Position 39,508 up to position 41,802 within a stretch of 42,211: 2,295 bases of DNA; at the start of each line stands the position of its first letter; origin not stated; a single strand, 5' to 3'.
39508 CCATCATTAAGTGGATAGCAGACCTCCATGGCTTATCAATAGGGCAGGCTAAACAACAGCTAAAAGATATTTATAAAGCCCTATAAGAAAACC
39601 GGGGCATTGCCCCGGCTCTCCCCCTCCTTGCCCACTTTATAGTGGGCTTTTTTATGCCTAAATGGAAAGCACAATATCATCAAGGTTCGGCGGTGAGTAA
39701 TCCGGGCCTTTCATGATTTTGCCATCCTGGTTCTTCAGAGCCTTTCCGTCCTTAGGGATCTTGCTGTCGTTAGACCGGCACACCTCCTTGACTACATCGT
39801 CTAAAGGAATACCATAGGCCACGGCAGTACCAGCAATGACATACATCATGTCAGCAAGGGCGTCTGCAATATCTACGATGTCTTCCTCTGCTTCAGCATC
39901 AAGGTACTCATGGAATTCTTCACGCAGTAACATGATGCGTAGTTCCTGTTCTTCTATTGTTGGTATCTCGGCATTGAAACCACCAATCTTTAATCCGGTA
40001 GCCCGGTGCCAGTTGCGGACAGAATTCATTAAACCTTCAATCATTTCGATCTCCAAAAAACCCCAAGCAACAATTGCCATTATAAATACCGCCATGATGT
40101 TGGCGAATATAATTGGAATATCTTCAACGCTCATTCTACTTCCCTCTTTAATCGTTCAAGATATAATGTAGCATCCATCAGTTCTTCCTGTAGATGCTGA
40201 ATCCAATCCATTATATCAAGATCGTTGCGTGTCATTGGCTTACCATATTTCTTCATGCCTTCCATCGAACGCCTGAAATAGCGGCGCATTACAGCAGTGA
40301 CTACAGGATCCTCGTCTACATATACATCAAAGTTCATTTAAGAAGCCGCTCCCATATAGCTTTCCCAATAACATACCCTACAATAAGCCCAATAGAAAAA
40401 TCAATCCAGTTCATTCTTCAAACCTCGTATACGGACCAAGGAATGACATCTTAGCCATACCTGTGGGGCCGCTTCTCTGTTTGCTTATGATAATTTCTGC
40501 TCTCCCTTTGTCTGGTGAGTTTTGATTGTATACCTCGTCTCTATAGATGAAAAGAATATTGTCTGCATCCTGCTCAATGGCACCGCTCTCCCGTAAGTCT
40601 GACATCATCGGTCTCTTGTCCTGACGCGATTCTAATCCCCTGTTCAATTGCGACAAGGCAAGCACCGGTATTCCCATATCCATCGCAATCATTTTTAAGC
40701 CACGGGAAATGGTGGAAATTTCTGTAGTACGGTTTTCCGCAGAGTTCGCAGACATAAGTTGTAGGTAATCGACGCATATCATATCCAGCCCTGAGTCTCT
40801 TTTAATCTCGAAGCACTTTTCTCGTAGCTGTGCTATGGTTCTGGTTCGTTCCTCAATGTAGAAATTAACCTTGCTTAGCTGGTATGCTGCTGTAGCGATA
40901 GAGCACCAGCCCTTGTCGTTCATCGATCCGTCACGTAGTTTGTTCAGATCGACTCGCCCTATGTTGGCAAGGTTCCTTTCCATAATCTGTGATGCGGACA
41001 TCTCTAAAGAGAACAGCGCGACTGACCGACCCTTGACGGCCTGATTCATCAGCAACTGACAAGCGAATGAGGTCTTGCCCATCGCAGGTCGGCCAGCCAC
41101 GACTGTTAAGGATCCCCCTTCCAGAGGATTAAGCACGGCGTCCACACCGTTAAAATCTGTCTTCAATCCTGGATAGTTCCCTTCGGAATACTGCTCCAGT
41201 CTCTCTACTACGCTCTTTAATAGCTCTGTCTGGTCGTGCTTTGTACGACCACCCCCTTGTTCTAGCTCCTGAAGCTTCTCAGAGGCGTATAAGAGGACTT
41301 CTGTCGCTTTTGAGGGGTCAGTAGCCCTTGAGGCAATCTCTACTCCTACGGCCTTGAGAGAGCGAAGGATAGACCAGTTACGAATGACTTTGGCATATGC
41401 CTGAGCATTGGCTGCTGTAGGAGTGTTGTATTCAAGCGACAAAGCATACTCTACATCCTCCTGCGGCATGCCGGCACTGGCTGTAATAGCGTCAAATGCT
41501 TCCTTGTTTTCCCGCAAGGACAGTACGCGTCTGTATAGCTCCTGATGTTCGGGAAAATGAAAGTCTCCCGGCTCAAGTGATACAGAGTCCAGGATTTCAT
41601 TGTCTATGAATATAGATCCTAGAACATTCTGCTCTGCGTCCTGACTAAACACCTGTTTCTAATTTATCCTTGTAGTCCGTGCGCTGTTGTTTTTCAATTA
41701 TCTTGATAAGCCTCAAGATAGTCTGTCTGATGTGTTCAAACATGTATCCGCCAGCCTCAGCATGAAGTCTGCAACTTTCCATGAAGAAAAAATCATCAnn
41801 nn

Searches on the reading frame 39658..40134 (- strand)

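Call 86: search_protein_families(library=pfam, proteins=[window:39658-40134:-], max_evalue=0.001)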
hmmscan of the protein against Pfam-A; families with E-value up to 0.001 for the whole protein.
window:39658-40134:- (158 aa): 1 family
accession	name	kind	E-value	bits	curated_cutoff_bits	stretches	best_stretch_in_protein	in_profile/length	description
PF01503.22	PRA-PH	-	9.4e-14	52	21.3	1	59-122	21-86/86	Phosphoribosyl-ATP pyrophosphohydrolase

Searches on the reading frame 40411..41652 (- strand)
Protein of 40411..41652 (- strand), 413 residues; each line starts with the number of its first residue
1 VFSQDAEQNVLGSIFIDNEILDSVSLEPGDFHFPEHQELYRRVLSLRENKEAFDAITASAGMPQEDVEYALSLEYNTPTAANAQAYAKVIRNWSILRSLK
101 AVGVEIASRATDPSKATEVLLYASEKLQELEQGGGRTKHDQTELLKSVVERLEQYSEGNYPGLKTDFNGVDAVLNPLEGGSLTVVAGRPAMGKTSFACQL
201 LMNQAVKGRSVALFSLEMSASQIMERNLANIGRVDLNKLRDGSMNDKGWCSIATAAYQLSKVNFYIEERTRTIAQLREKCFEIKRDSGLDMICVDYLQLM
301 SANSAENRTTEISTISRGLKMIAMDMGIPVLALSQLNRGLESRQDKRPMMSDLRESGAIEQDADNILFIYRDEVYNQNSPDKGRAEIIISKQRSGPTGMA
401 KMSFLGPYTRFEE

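Call 26: search_protein_families(library=phrogs, proteins=[window:40411-41652:-], max_evalue=0.00001)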
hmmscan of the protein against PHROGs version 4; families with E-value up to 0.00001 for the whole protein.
window:40411-41652:- (413 aa): 8 families
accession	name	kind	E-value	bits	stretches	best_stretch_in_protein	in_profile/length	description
phrog_19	-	DNA, RNA and nucleotide metabolism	6e-103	346.8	1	1-413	158-580/621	DnaB-like replicative helicase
phrog_11530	-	unknown function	9.7e-48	163.4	1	269-409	12-154/184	-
phrog_243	-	DNA, RNA and nucleotide metabolism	1.2e-38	133.6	1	164-413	21-267/273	DnaB-like replicative helicase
phrog_239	-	DNA, RNA and nucleotide metabolism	7.2e-29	102.3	1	150-403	328-588/801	DNA primase/helicase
phrog_19347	-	unknown function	4.4e-15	56.8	1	353-379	1-27/79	-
phrog_5482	-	unknown function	4.2e-12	46.5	1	179-393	50-276/341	-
phrog_23150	-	unknown function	5.1e-07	30.5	1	3-198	8-212/217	-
phrog_6891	-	other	3.1e-06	28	1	166-300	27-133/310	ATPase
